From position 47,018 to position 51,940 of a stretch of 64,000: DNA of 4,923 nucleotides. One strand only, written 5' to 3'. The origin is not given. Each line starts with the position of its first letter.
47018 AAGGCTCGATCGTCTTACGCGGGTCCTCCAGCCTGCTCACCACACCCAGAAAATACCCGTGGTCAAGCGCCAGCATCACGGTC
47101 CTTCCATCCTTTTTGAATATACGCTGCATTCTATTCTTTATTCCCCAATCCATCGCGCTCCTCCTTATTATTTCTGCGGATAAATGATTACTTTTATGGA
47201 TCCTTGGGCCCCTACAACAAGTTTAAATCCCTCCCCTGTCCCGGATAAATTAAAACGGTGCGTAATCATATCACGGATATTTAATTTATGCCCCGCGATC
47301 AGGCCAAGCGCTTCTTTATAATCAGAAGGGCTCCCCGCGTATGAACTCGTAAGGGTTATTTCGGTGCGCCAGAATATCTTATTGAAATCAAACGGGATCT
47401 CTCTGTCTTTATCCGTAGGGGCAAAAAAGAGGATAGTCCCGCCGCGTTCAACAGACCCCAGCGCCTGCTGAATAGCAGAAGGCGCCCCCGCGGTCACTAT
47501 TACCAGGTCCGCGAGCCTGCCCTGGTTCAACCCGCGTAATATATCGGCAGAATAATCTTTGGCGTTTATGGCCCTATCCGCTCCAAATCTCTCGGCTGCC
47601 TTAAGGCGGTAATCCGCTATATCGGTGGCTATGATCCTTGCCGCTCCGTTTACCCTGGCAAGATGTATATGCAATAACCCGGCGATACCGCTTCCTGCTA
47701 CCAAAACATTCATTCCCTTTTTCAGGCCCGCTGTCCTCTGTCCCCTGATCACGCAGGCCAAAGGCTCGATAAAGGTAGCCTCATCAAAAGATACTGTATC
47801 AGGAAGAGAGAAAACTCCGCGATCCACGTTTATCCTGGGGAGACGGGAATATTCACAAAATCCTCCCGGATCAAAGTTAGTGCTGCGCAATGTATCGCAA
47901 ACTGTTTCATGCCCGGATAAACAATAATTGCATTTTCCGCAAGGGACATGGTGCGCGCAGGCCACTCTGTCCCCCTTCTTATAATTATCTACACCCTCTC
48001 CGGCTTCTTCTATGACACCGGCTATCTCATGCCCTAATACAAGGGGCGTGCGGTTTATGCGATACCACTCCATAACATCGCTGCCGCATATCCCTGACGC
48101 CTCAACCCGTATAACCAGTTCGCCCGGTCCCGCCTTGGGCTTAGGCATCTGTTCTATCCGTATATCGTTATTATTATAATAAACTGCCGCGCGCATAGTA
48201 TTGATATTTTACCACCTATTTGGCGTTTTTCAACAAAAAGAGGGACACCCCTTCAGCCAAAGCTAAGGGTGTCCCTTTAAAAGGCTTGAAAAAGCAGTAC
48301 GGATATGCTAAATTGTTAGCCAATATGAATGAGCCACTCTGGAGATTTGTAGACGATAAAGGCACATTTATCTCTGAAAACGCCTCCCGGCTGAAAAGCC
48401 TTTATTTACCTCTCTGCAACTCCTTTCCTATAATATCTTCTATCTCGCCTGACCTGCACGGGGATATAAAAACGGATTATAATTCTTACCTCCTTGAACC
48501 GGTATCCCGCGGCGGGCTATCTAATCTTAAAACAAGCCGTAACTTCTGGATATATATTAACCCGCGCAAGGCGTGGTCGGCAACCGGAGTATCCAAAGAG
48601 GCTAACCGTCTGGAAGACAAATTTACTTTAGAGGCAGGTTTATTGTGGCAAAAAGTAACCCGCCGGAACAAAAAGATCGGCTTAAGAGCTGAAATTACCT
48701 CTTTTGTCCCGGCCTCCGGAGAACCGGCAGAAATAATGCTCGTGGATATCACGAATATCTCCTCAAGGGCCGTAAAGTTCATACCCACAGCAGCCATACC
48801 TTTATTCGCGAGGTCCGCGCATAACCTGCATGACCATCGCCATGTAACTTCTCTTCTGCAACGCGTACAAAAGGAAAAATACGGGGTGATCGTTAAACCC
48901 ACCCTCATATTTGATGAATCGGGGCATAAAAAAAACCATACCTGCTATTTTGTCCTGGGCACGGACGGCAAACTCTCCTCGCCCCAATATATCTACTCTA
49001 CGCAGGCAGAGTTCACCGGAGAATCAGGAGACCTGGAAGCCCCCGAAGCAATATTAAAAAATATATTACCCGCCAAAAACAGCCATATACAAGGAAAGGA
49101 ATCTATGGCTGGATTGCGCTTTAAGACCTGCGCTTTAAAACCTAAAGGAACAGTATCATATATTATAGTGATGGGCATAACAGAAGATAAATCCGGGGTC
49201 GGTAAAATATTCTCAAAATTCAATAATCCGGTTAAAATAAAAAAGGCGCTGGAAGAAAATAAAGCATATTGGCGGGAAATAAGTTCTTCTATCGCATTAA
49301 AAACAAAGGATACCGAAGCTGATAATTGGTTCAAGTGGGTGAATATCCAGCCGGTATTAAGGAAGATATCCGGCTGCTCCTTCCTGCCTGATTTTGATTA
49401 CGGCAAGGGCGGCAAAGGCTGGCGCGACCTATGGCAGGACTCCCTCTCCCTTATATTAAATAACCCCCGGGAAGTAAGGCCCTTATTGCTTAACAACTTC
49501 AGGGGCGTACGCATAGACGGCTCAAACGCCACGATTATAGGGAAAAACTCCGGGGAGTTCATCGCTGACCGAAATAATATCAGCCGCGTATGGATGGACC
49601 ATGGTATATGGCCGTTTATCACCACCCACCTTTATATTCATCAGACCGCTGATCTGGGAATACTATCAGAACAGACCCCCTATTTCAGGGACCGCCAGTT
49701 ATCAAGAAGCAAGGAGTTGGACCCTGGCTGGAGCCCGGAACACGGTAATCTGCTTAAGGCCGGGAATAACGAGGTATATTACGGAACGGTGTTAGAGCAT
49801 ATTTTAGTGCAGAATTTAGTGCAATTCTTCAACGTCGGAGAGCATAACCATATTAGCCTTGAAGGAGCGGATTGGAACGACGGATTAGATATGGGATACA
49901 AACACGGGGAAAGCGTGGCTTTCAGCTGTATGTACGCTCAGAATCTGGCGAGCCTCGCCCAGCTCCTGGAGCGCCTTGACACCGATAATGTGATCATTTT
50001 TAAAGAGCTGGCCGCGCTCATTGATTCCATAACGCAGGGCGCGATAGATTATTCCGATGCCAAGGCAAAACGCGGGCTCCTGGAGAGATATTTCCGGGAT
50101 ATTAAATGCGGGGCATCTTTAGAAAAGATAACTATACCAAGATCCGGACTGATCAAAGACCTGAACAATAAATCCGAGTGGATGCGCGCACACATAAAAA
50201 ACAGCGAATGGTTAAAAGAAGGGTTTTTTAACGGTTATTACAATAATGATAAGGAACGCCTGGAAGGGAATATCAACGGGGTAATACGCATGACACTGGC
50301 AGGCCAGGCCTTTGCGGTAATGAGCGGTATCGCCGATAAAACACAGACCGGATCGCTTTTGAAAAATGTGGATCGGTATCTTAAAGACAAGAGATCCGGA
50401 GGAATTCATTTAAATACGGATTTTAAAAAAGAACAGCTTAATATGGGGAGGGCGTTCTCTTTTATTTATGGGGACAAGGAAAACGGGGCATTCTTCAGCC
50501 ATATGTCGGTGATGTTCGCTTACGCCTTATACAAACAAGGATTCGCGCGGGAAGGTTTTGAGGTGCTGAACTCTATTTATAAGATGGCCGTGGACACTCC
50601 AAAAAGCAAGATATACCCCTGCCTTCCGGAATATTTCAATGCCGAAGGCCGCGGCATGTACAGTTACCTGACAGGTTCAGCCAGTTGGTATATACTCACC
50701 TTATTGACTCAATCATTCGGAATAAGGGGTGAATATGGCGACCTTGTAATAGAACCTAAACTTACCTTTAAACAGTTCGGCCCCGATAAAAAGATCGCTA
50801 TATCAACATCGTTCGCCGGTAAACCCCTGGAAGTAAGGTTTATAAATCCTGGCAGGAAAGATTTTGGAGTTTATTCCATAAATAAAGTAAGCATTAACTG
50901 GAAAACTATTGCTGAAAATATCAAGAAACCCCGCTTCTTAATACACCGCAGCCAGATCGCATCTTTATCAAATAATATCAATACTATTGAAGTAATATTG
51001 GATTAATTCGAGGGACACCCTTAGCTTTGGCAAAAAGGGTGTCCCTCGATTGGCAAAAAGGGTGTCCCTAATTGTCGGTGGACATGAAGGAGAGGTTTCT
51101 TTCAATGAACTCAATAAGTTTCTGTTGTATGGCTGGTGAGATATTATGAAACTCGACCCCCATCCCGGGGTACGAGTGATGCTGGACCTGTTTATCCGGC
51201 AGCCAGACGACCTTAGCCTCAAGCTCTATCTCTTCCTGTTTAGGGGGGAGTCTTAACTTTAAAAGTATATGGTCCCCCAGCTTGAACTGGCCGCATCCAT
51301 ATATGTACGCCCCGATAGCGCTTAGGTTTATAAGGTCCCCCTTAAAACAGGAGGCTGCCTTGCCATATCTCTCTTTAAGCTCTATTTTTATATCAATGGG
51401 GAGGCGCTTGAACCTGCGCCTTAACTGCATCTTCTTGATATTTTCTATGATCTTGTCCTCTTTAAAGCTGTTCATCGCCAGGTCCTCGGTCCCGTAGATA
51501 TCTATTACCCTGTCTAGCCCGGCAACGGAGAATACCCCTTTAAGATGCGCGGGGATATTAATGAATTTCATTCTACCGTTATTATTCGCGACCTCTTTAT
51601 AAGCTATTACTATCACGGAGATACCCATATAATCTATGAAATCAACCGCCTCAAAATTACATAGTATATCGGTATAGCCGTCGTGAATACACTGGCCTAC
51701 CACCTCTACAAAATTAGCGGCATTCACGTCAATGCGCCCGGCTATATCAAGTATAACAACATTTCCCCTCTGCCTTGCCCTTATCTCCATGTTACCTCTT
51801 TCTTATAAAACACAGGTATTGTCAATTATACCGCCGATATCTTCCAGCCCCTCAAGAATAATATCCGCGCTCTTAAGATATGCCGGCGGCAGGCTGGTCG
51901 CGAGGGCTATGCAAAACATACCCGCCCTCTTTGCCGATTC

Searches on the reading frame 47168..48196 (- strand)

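Call 15: search_protein_families(library=pfam, proteins=[window:47168-48196:-])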
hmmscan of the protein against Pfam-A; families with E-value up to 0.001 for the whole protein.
window:47168-48196:- (342 aa): 2 families
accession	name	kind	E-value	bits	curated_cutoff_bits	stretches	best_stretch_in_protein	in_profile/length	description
PF08240.17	ADH_N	-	6e-27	94.4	23.5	1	23-121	1-96/104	Alcohol dehydrogenase GroES-like domain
PF00107.32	ADH_zinc_N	-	1.1e-22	80.8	31.8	1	173-301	3-128/129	Zinc-binding dehydrogenase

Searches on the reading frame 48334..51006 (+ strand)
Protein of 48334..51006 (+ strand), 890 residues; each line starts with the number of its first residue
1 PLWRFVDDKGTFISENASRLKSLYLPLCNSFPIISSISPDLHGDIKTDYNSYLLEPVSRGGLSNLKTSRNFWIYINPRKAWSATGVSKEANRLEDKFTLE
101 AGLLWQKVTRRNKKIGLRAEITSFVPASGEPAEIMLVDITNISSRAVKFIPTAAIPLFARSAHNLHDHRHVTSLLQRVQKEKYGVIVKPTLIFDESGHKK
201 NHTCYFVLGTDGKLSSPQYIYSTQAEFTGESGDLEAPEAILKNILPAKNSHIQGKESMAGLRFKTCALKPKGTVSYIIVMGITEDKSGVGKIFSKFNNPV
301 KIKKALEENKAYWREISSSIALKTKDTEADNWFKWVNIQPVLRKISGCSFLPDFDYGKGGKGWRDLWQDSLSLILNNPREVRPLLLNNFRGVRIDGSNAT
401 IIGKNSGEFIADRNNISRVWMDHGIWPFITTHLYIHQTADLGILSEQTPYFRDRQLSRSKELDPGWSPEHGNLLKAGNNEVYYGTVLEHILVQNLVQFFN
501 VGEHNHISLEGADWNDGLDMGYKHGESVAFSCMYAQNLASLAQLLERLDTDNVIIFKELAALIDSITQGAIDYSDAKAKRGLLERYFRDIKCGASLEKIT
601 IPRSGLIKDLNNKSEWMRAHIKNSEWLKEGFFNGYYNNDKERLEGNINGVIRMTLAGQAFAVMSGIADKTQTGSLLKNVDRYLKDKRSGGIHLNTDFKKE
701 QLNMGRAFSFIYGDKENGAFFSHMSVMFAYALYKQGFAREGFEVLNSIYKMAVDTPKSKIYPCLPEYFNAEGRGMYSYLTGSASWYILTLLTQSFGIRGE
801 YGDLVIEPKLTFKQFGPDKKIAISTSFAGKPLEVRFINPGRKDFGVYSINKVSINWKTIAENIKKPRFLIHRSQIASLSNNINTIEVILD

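Call 63: search_protein_families(library=pfam, proteins=[window:48334-51006:+])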
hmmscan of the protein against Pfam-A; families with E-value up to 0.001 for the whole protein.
window:48334-51006:+ (890 aa): 2 families
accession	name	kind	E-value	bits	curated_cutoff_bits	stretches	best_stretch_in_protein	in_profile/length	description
PF17167.11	Glyco_hydro_94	-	5.3e-28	98.3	27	3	611-789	229-413/420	Glycosyl hydrolase 94 superfamily, catalytic domain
PF06165.18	GH94_b-supersand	-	6.3e-09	36.1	23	1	75-281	53-251/251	Glycosyl hydrolase 94, supersandwich domain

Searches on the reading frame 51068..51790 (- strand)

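Call 15: search_protein_families(library=pfam, proteins=[window:51068-51790:-])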
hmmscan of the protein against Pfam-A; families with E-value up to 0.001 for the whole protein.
window:51068-51790:- (240 aa): 3 families
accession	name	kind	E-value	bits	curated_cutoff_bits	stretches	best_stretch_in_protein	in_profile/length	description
PF01740.26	STAS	-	1.4e-15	57.4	22.6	1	3-104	2-105/106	STAS domain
PF07238.19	PilZ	-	5.2e-15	56.1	22.5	1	124-230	2-101/102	PilZ domain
PF13466.11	STAS_2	-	0.00023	21.7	29.2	1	15-93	2-80/80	STAS domain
